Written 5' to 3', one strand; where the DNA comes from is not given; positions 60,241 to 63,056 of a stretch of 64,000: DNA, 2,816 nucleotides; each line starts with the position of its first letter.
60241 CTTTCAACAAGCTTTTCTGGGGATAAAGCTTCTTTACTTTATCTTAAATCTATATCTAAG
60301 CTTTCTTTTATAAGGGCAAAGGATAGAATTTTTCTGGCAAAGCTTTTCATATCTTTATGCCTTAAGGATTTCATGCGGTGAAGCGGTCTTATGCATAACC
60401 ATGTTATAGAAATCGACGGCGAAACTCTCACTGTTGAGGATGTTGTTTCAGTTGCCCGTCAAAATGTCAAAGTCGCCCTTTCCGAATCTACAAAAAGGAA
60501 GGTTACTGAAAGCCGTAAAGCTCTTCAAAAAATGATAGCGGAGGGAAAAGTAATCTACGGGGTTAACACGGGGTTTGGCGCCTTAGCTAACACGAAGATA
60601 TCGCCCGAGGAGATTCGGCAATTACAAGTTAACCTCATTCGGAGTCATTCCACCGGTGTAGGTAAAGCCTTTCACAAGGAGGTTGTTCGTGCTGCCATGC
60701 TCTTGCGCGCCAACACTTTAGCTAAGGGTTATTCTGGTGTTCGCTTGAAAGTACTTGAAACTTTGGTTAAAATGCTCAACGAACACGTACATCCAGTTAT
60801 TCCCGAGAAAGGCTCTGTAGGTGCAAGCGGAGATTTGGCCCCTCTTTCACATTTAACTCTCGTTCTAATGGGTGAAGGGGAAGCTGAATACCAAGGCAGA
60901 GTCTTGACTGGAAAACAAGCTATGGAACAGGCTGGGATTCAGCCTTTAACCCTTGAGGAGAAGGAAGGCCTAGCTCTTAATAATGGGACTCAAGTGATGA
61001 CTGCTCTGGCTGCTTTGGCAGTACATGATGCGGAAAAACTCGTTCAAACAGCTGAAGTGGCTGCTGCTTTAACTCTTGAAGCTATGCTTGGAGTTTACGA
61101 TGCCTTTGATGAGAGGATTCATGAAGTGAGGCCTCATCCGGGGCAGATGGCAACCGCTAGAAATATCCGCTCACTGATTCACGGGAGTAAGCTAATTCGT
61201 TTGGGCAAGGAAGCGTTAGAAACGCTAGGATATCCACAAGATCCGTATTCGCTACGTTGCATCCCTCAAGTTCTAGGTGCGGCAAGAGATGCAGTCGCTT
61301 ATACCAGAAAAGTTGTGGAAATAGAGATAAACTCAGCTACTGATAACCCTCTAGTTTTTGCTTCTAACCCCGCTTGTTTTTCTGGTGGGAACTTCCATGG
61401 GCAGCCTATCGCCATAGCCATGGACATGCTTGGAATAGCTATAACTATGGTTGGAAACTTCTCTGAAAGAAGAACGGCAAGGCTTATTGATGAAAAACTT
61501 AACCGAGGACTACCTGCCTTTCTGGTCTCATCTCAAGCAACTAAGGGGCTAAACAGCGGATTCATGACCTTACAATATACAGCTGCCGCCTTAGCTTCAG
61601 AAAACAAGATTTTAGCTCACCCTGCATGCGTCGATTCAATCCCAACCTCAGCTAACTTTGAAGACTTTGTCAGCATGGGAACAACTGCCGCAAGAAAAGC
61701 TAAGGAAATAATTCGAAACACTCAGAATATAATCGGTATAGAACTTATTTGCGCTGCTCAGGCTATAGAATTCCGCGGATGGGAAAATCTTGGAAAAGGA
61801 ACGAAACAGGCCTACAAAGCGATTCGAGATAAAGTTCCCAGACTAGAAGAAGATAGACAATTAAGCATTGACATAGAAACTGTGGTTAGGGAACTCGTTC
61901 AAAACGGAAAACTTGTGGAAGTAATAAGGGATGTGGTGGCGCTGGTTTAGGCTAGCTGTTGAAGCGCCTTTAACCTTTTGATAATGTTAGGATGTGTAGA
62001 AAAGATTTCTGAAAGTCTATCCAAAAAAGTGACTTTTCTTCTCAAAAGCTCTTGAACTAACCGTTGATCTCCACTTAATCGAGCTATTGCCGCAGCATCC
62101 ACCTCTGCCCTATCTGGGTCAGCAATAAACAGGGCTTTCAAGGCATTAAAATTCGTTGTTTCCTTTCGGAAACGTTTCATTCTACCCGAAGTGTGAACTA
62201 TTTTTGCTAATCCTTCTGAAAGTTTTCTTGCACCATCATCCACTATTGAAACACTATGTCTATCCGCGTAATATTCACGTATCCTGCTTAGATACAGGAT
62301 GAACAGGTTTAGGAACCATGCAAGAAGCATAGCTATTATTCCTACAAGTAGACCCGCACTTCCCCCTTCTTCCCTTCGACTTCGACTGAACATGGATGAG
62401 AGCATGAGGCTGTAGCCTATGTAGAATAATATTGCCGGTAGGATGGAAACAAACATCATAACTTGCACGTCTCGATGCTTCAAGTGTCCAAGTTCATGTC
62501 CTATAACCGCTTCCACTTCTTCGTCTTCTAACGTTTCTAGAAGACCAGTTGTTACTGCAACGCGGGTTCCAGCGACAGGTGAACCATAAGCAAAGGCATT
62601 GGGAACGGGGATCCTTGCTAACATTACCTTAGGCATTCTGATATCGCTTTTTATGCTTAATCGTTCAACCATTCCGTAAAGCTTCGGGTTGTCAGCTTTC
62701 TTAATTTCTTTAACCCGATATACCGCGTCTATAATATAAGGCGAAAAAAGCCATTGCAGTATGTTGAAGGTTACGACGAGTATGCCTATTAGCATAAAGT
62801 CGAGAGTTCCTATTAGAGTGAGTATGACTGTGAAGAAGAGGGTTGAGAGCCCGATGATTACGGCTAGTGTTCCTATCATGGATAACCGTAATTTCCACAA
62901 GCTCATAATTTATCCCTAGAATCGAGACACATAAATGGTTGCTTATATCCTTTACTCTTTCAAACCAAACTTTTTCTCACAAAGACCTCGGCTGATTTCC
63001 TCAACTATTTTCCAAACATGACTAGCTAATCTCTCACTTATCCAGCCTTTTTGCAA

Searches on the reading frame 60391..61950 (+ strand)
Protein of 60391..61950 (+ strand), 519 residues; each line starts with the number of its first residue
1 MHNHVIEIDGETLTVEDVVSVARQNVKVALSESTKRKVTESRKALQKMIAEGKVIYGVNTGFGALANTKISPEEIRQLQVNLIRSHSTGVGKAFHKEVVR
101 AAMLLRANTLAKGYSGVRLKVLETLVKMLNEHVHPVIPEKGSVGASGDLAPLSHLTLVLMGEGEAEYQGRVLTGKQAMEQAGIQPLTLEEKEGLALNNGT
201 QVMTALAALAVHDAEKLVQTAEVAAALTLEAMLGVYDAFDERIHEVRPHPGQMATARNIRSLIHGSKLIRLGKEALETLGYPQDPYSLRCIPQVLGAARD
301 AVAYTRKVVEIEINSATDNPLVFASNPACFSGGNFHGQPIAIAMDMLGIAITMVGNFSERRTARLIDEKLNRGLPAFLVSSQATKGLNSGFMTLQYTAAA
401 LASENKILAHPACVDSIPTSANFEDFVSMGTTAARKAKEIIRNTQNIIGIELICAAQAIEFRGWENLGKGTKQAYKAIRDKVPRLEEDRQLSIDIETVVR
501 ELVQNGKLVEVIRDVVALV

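Call 49: search_protein_families(library=pfam, proteins=[window:60391-61950:+], max_evalue=0.001)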
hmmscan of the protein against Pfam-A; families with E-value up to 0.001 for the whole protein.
window:60391-61950:+ (519 aa): 1 family
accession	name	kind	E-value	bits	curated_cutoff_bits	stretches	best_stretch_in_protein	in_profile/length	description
PF00221.24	Lyase_aromatic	-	2.2e-205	683.2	27.3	1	13-479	1-465/466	Aromatic amino acid lyase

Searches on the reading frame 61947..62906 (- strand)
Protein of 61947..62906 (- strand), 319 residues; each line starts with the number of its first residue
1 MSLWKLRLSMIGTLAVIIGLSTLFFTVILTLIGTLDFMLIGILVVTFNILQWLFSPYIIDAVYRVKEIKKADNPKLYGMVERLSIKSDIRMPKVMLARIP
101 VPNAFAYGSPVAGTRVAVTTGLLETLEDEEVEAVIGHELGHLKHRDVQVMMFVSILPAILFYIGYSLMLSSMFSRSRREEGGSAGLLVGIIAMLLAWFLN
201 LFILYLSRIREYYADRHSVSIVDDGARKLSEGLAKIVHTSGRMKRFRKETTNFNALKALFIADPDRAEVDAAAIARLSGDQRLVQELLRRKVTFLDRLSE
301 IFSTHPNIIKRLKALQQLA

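Call 49: search_protein_families(library=pfam, proteins=[window:61947-62906:-], max_evalue=0.001)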
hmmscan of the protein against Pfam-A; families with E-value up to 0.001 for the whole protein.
window:61947-62906:- (319 aa): 2 families
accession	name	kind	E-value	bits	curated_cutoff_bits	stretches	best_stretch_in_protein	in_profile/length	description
PF01435.24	Peptidase_M48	-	3.2e-38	131.9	20.3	1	72-318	3-185/186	Peptidase family M48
PF05569.17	Peptidase_M56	-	1.5e-06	28.1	31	1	39-161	107-223/296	BlaR1 peptidase M56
